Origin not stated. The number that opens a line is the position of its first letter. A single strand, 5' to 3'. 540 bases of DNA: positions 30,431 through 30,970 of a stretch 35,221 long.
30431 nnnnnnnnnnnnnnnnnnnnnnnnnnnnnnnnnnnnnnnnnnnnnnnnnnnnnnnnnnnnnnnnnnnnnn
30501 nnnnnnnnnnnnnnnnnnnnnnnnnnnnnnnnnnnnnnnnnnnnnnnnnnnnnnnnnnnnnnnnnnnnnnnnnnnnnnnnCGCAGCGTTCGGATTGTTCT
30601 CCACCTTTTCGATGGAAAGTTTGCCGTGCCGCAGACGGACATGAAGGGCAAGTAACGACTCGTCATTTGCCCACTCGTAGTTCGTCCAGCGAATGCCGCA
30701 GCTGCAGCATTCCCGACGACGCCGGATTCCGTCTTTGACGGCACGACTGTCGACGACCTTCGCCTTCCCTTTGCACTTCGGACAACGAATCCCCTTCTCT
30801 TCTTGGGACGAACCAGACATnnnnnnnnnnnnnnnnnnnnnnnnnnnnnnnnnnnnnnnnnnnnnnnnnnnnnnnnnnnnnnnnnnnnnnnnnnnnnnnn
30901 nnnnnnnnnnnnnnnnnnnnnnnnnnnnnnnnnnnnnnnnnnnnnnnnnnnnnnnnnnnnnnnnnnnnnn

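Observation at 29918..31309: Compositionally foreign micro-island of five small SD-led genes (3 tiny TM proteins, stand-alone NrdR-like zinc ribbon, orphan MraZ-like protein)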

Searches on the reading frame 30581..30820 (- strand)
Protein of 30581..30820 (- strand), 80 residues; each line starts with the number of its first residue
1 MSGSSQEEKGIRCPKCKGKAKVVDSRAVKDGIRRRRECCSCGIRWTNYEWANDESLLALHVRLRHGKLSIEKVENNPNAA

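Call 7: search_protein_families(library=pfam, max_evalue=1, proteins=[window:30581-30820:-])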
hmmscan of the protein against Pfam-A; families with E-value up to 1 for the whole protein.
seq(80 aa): 6 families
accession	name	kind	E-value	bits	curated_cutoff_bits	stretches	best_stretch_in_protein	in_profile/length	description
PF22811.2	Zn_ribbon_NrdR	-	1.2e-12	48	27.2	1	12-49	2-42/42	Transcriptional repressor NrdR-like, N-terminal domain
PF00684.25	DnaJ_CXXCXGXG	-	0.0071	17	32.7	1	3-42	8-48/65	DnaJ central domain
PF12760.12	Zn_ribbon_IS1595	-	0.021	15.2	25.4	1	10-42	18-44/46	Transposase zinc-ribbon domain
PF15777.11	Anti-TRAP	-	0.069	13.6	32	1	6-21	26-41/59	Tryptophan RNA-binding attenuator protein inhibitory protein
PF23455.1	DUF7129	-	0.07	13.3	30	0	7-20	24-37/45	Domain of unknown function (DUF7129)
PF23451.1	Zn_ribbon_PaaD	-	0.53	10.4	27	0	4-41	8-45/53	PaaD zinc beta ribbon domain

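Call 8: search_protein_families(library=ncbifam, max_evalue=1, proteins=[window:30581-30820:-])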
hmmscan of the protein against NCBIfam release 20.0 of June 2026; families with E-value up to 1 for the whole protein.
seq(80 aa): 2 families
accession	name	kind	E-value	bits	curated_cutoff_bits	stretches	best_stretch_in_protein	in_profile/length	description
TIGR00244.1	TIGR00244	equivalog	2.3e-10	40.7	124.65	1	11-53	1-46/147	transcriptional regulator NrdR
TIGR01384.1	TFS_arch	equivalog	0.031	15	64.75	1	7-49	58-101/101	transcription factor S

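Call 10: find_encoding_contigs(protein=window:30581-30820:-, flank=10000, max_places=6)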
Protein seq(80 aa) (80 aa): no gene with exactly this product is on record in the collection.

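Call 13: find_homologous_proteins(query=window:30581-30820:-, max_evalue=0.001)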
Query seq(80 aa) (80 aa): 1 proteins with E <= 0.001 among 1 candidates.
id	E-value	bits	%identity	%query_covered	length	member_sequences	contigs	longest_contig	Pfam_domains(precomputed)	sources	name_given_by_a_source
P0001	7.0e-28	114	72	94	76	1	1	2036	PF22811.3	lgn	-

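Call 15: find_encoding_contigs(protein=P0001, flank=10000)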
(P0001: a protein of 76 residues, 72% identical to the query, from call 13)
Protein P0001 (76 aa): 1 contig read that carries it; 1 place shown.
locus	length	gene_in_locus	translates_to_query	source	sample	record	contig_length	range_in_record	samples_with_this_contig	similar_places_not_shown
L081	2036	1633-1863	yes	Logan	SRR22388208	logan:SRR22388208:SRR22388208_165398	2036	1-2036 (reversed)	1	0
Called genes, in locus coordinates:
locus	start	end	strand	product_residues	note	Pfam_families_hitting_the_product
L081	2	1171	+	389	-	?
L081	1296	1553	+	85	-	-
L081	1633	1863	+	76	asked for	PF22811:Zn_ribbon_NrdR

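Call 26: search_protein_families(library=phrogs, max_evalue=0.1, proteins=[window:30581-30820:-])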
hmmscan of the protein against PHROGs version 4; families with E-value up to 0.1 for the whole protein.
seq(80 aa): 10 families
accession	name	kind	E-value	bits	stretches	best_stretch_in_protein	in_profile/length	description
phrog_36879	-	unknown function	6.3e-09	37.3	1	13-51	3-44/119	-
phrog_10675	-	unknown function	1.7e-06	29.1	1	9-54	4-50/98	-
phrog_603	-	transcription regulation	0.0034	18.4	1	8-46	64-105/227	transcriptional regulator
phrog_6081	-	unknown function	0.0065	17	1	8-48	114-156/169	-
phrog_599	-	moron, auxiliary metabolic gene and host takeover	0.019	16.1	1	6-47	70-111/262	Lar-like restriction alleviation protein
phrog_36956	-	unknown function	0.033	15.1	1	12-42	73-103/136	-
phrog_7664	-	unknown function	0.046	14.8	1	15-73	3-61/63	-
phrog_127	-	transcription regulation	0.049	14.3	1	12-42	163-193/253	anti-termination protein Q-like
phrog_32557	-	unknown function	0.052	13.8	0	32-53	247-268/313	-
phrog_9414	-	unknown function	0.099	13.7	0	13-65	7-55/71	-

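Call 27: search_protein_families(library=padloc, max_evalue=0.1, proteins=[window:30581-30820:-])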
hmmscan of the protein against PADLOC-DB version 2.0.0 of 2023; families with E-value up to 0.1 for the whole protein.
seq(80 aa): 0 families

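Call 41: search_dna_similar(query=window:30581-30820:-, collection=phages, mode=protein, max_evalue=0.01, max_rows=15)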
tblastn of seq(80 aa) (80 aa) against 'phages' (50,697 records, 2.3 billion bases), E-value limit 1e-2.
Records with a match: 28; places in all: 28; records where one place covers at least 80% of the query: 3.
Best place of each record, by identity: <60% 28.
By first word of the organism name: Bacteriophage 11; Synechococcus 4; Enterococcus 2; Geobacillus 2; Bacillus 2; Listeria 2; Acinetobacter 2; Staphylococcus 1; Parageobacillus 1; Caudoviricetes 1.
By host as written in the record: - 15; Synechococcus sp. 3; Geobacillus sp. 6k51 2; Bacillus sp. 6k512 2; Listeria monocytogenes 2; Staphylococcus aureus 1; Parageobacillus thermoglucosidasius 23.6 1; Enterococcus faecalis 1; and 1 more.
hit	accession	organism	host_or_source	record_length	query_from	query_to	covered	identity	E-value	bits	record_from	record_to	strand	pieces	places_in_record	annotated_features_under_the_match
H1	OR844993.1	Staphylococcus phage SA 1306 Kay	Staphylococcus aureus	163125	11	75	81%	39.7%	8e-6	47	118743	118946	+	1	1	record has no annotation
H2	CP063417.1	Parageobacillus phage JGon-2020a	Parageobacillus thermoglucosidasius 23.6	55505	4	75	90%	35.6%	2e-4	43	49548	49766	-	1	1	record has no annotation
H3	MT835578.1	Bacteriophage sp.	human fecal samples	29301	9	75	84%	37.1%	1e-5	47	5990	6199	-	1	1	record has no annotation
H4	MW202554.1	Caudoviricetes sp.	Manatee Spring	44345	3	49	59%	49.0%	1e-4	44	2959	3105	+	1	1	DNA polymerase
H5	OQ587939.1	Synechococcus phage S-CRES1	Synechococcus sp.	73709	11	65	69%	41.4%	5e-4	42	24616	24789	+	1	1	hypothetical protein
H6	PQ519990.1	Enterococcus phage IME_EF3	-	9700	6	59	68%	42.1%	5e-6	47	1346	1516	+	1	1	record has no annotation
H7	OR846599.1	Enterococcus phage Efs 1-1-1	Enterococcus faecalis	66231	6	59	68%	42.1%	5e-6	47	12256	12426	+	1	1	record has no annotation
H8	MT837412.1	Bacteriophage sp.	human fecal samples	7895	7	59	66%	42.9%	4e-7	51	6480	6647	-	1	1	record has no annotation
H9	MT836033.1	Bacteriophage sp.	human fecal samples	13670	11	59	61%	46.2%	2e-5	46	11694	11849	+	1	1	record has no annotation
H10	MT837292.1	Bacteriophage sp.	human fecal samples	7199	10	49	50%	55.8%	2e-7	52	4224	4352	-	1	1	record has no annotation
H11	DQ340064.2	Geobacillus phage GBSV1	Geobacillus sp. 6k51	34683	11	66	70%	39.3%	9e-5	44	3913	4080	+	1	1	hypothetical protein (x2)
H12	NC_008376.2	Geobacillus phage GBSV1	Geobacillus sp. 6k51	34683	11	66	70%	39.3%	9e-5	44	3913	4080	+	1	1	Similar to Bacillus virus 1 protein YP_001425590 | hypothetical protein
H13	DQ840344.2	Bacillus phage 1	Bacillus sp. 6k512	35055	11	65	69%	40.0%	2e-4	43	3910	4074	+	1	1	hypothetical protein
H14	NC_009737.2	Bacillus phage 1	Bacillus sp. 6k512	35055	11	65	69%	40.0%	2e-4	43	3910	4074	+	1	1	hypothetical protein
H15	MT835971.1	Bacteriophage sp.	human fecal samples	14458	1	59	74%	37.1%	3e-4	42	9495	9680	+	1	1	record has no annotation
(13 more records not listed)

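Call 45: find_related_loci(query=A3, collection=viral_contigs, flank=6000)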
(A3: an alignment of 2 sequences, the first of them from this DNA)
Query A3 (80 aa) in viral_contigs; peptide patterns used: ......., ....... (x = any residue, [..] = any of these).
194 stretches matched a pattern; 1 encode a relative of the query (tblastn E <= 1e-3); 1 distinct loci.
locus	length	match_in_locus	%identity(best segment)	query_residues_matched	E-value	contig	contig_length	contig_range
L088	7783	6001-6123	49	11-49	8e-8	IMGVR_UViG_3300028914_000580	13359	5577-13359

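Call 49: search_solved_structures(query=A3, max_evalue=1, show_alignments=2)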
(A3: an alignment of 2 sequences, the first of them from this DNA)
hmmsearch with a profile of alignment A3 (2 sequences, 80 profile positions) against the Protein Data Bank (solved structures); distinct sequences matched with E-value up to 1: 11.
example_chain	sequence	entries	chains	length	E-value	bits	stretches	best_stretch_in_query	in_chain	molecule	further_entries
9gex_A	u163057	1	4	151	1e-06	32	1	11-52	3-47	Transcriptional repressor NrdR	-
9fxk_A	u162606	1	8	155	1.7e-06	31.3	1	12-52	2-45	Transcriptional repressor NrdR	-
9fvr_A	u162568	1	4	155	1.7e-06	31.3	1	12-52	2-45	Transcriptional repressor NrdR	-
9fzf_A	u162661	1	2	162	1.9e-06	31.2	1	12-52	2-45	Transcriptional repressor NrdR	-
7p37_A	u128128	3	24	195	1e-05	28.9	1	12-49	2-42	Transcriptional repressor NrdR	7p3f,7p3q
2nb9_A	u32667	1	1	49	0.00027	24.3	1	12-52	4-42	Uncharacterized protein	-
3qt1_I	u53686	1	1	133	0.34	14.4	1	12-46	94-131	DNA-directed RNA polymerase II subunit RPB9, DNA-directed RNA polymerase III subunit RPC10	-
8hil_I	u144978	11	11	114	0.37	14.2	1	8-46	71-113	DNA-directed RNA polymerase subunit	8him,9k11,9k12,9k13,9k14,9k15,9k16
1qyp_A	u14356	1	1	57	0.45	14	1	11-49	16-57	RNA POLYMERASE II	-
7eu0_I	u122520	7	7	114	0.6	13.6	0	8-46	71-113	DNA-directed RNA polymerases II, IV and V subunit 9A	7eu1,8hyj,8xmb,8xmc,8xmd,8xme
2drv_A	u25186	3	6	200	0.68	13.4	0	44-68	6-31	UPF0130 protein PH1069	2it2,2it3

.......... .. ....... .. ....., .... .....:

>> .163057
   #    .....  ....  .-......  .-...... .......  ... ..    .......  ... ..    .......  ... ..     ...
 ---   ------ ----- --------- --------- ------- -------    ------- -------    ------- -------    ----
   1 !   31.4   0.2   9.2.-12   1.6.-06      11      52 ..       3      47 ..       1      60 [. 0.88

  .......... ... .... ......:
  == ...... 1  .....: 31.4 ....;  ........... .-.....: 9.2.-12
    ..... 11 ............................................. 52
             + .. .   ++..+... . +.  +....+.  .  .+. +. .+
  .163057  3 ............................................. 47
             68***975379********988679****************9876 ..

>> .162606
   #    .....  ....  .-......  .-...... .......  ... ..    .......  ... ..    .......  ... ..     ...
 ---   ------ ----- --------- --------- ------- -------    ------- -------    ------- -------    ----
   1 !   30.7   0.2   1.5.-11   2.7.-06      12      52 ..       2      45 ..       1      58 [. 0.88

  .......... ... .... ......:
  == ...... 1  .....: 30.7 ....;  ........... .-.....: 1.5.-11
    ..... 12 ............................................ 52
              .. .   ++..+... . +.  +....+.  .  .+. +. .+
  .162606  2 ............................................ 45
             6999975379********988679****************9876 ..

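Call 56: search_protein_representatives(alignment_id=A3)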
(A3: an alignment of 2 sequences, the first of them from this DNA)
Query: 2 sequences, 80 profile positions. Proteins with E-value up to 0.001 (for the whole library): 7254; up to 1e-10: 21; up to 1e-30: 1. The best 150 are listed.
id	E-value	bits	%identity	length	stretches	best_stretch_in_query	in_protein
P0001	2.4e-44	165.5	-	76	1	1-76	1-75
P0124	2.5e-15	72.5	-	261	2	12-58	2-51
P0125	9.2e-15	70.7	-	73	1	11-72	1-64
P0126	1.6e-14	69.9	-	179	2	3-67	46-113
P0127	3.5e-14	68.9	-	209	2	12-53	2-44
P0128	2.9e-12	62.7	-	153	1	11-62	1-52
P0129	3.1e-12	62.6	-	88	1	12-74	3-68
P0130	3.5e-12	62.4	-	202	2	11-50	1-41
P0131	5.5e-12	61.8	-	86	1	8-61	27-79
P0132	6.6e-12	61.6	-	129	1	8-69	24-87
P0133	7.4e-12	61.4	-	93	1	12-66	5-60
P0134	8.5e-12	61.2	-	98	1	12-76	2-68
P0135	2.9e-11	59.5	-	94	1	10-75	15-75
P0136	3.5e-11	59.2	-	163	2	12-52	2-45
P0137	3.8e-11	59.1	-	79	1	11-65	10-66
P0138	3.9e-11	59.1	-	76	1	10-71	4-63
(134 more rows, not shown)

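Call 57: list_cluster_members(proteins=[P0125, P0129, P0131, P0133, P0134, P0135, P0137, P0138, P0124, P0126])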
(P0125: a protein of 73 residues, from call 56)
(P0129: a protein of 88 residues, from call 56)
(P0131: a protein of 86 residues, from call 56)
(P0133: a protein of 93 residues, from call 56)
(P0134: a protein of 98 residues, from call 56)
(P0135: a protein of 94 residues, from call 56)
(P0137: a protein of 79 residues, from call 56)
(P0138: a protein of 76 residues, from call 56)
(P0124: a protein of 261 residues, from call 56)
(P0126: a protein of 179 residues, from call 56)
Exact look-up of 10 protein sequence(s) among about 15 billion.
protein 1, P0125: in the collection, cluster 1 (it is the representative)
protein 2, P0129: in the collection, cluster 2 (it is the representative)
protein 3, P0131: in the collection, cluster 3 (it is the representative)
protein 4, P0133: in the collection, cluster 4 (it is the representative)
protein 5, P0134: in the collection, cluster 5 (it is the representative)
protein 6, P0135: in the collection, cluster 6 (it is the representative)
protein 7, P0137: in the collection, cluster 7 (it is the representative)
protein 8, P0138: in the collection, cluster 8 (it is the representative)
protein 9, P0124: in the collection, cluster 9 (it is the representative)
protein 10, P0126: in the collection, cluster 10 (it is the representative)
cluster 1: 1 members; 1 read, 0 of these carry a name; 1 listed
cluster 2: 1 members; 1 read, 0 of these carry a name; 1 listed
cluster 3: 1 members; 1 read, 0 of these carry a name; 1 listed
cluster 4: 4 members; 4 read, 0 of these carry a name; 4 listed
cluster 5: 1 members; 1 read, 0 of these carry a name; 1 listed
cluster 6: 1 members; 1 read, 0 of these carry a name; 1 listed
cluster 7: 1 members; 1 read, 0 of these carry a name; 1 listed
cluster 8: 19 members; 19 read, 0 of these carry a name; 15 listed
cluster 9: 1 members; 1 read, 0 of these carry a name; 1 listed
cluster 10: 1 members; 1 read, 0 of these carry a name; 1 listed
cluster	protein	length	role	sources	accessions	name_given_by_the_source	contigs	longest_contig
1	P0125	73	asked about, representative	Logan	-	-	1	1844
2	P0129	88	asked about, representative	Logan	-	-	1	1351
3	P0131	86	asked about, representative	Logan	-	-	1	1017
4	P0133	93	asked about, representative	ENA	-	-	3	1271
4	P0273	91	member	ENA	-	-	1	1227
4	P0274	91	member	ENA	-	-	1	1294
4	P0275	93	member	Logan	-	-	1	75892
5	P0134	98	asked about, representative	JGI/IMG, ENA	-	-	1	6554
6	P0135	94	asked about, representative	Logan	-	-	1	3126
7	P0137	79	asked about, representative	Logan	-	-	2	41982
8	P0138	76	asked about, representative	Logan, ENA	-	-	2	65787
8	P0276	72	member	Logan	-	-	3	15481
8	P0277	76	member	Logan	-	-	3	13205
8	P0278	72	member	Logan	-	-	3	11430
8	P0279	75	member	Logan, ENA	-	-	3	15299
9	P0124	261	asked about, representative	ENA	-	-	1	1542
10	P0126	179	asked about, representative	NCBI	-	-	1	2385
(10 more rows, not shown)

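Call 59: find_encoding_contigs(protein=P0138, flank=8000, max_places=2)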
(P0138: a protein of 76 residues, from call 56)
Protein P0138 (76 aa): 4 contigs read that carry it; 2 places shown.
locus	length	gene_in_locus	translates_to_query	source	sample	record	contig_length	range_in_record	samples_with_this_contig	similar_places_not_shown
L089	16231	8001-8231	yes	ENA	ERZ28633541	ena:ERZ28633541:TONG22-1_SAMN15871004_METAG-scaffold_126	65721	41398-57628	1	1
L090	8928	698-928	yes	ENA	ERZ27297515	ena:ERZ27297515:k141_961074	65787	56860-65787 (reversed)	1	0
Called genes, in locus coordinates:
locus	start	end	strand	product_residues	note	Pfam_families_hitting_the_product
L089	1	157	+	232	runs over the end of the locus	PF01695:IstB_IS21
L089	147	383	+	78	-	PF04448:DUF551 (faint)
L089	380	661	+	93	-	-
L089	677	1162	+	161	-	PF02452:PemK_toxin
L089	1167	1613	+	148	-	-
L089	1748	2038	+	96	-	-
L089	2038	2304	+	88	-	-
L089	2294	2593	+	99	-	-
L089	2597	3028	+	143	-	-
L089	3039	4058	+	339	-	-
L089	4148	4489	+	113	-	-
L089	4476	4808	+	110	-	-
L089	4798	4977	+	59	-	-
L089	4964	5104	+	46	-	-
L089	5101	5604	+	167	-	PF08241:Methyltransf_11 (faint)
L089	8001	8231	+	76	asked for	PF22811:Zn_ribbon_NrdR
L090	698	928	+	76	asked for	PF22811:Zn_ribbon_NrdR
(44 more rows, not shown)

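Call 60: find_encoding_contigs(protein=P0125, flank=8000, max_places=2)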
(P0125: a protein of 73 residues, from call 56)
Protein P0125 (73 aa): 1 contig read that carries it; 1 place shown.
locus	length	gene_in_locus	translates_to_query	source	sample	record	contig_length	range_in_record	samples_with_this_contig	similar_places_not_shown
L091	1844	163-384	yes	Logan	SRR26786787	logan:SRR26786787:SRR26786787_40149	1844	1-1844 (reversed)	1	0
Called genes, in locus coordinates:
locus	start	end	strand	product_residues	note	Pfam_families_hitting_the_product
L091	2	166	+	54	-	?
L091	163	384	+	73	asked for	PF22811:Zn_ribbon_NrdR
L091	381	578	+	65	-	PF12728:HTH_17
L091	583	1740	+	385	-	PF14659:Phage_int_SAM_3 (weak), PF00589:Phage_integrase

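Call 62: find_encoding_contigs(protein=P0137, flank=8000, max_places=1)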
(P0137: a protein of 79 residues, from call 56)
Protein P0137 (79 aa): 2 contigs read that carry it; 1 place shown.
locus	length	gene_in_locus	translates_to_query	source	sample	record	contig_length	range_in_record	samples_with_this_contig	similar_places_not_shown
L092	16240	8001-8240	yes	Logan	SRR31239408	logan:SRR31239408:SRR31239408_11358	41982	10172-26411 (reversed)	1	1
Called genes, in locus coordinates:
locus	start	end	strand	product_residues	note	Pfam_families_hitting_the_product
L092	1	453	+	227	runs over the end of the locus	-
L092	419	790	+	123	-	-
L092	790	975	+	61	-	-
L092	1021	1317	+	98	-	-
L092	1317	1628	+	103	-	-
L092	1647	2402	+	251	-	-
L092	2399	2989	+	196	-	-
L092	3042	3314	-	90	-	-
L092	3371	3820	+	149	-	-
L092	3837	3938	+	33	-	-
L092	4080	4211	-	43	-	-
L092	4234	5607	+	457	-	PF01555:N6_N4_Mtase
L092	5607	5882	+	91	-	-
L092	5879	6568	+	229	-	-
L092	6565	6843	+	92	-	-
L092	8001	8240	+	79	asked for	PF22811:Zn_ribbon_NrdR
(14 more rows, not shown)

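Call 90: predict_structure(alignment_id=A7)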
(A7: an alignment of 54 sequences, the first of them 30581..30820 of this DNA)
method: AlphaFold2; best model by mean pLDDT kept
length: 80 residues; sequences in the alignment: 54
mean_pLDDT: 79.6   pTM: 0.49
mean pLDDT of the five models: 79.6, 78.8, 78.6, 78.2, 75.6
residues with pLDDT >= 90: 41; 70-90: 17; 50-70: 9; < 50: 13
segments of 3 or more residues with pLDDT < 50: 1-8, 76-80
pLDDT, mean of each block of 10 residues (from residue 1): 48 93 92 94 92 67 92 58
secondary structure, 60 per line:
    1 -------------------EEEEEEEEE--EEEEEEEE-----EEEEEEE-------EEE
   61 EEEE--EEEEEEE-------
elements in order: E20-28 E31-38 E44-50 E58-64 E67-73

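Call 93: fold_search(model_id=the predicted structure, library=pdb)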
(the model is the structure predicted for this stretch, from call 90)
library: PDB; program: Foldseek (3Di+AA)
matches with E <= 10: 700; with E <= 0.001: 0
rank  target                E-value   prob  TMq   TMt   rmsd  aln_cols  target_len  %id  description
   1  7p37_A                3.6e-03  1.00  0.49  0.27   4.9        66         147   29  Streptomyces coelicolor ATP-loaded NrdR (released 2022-05-11)
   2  9a6n_B                4.1e-03  1.00  0.51  0.28   5.0        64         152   34  Integrative model of SOJ-NRDR by crosslinking MS and deep learning (released 2024-09-18)
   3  9gex_D                4.6e-03  1.00  0.51  0.28   1.1        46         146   41  Escherichia coli NrdR with unocuppied outer nucleotide-binding site (released 2026-02-18)
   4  9gex_A                5.2e-03  1.00  0.50  0.27   0.9        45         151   42  Escherichia coli NrdR with unocuppied outer nucleotide-binding site (released 2026-02-18)
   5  9fxk_G                5.2e-03  1.00  0.50  0.27   3.1        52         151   38  Transcription repressor NrdR from E. coli, AMPPNP/ATP-bound state (released 2025-03-19)
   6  9gex_C                5.5e-03  1.00  0.50  0.28   1.2        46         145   41  Escherichia coli NrdR with unocuppied outer nucleotide-binding site (released 2026-02-18)
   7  9gex_B                5.5e-03  1.00  0.50  0.31   3.3        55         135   36  Escherichia coli NrdR with unocuppied outer nucleotide-binding site (released 2026-02-18)
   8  9fxk_A                6.6e-03  1.00  0.50  0.27   2.0        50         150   40  Transcription repressor NrdR from E. coli, AMPPNP/ATP-bound state (released 2025-03-19)
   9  9fvr_A                9.4e-03  1.00  0.50  0.28   2.2        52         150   38  Transcription repressor NrdR from E. coli, ATP/dATP-bound state, SeMet protein (released 2025-03-19)
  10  9fvr_C                1.5e-02  1.00  0.48  0.26   1.3        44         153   43  Transcription repressor NrdR from E. coli, ATP/dATP-bound state, SeMet protein (released 2025-03-19)
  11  9fvr_D                3.5e-02  1.00  0.49  0.27   1.4        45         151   42  Transcription repressor NrdR from E. coli, ATP/dATP-bound state, SeMet protein (released 2025-03-19)
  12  1qyp_MODEL_1_A        2.3e-01  0.91  0.32  0.42   4.0        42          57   31  THERMOCOCCUS CELER RPB9, NMR, 25 STRUCTURES (released 1997-12-24)
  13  4c2m_X                2.8e-01  0.95  0.36  0.26   3.5        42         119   21  Structure of RNA polymerase I at 2.8 A resolution (released 2013-10-23)
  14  7obb_I                3.0e-01  0.82  0.34  0.27   7.6        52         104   19  Cryo-EM structure of human RNA Polymerase I Open Complex (released 2021-12-08)
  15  7oba_I                3.6e-01  0.87  0.35  0.27   3.4        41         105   20  Cryo-EM structure of human RNA Polymerase I in complex with RRN3 (released 2021-12-08)
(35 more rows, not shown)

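Call 94: fold_search(model_id=the predicted structure, library=viral)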
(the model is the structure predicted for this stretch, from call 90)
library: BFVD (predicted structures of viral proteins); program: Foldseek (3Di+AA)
matches with E <= 10: 950; with E <= 0.001: 0
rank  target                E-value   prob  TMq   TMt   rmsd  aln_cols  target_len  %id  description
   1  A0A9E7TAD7            1.3e-03  1.00  0.51  0.78   2.3        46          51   41  (no name in the UniProt tables at hand)
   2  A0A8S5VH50            1.7e-03  1.00  0.50  0.62   1.2        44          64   39  Transcriptional regulator NrdR [Siphoviridae sp. ctNxi14]
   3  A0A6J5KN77            3.2e-03  1.00  0.53  0.56   3.7        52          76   33  Transcriptional repressor NrdR-like N-terminal domain-containing protein [uncultured Caudovirales phage]
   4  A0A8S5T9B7            3.2e-03  1.00  0.49  0.59   1.7        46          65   43  Putative transcriptional regulator [Siphoviridae sp. ctwDi18]
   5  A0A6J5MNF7            4.0e-03  1.00  0.51  0.28   8.0        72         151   26  Transcriptional repressor NrdR-like N-terminal domain-containing protein [uncultured Caudovirales phage]
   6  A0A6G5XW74            4.8e-03  1.00  0.52  0.49   6.4        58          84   29  (no name in the UniProt tables at hand)
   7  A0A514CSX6            6.1e-03  1.00  0.49  0.33   2.6        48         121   33  Transcriptional repressor NrdR-like N-terminal domain-containing protein [Achromobacter phage Motura]
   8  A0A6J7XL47            6.1e-03  1.00  0.49  0.31   2.4        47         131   23  Zinc finger, Ogr/Delta-type [uncultured Caudovirales phage]
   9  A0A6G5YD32            6.5e-03  1.00  0.49  0.59   1.3        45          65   31  (no name in the UniProt tables at hand)
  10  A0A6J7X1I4            6.5e-03  1.00  0.52  0.52   1.6        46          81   30  Transcriptional repressor NrdR-like N-terminal domain-containing protein [uncultured Caudovirales phage]
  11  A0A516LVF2            6.9e-03  1.00  0.52  0.41   2.7        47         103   36  (no name in the UniProt tables at hand)
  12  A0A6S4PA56            8.7e-03  1.00  0.50  0.23  15.1        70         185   23  Transcriptional regulator NrdR [uncultured phage_MedDCM-OCT-S38-C3]
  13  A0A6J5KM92            1.1e-02  1.00  0.50  0.39   2.4        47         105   34  COG1327 Predicted transcriptional regulator, consists of a Zn-ribbon and ATP-cone domains [uncultured Caudovirales phage]
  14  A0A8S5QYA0            1.3e-02  1.00  0.50  0.51  11.4        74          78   23  Putative transcriptional regulator [Siphoviridae sp. ct9lR64]
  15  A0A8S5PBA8            1.5e-02  1.00  0.51  0.63   2.5        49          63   24  HTH-type transcriptional regulator [Siphoviridae sp. ctc6d98]
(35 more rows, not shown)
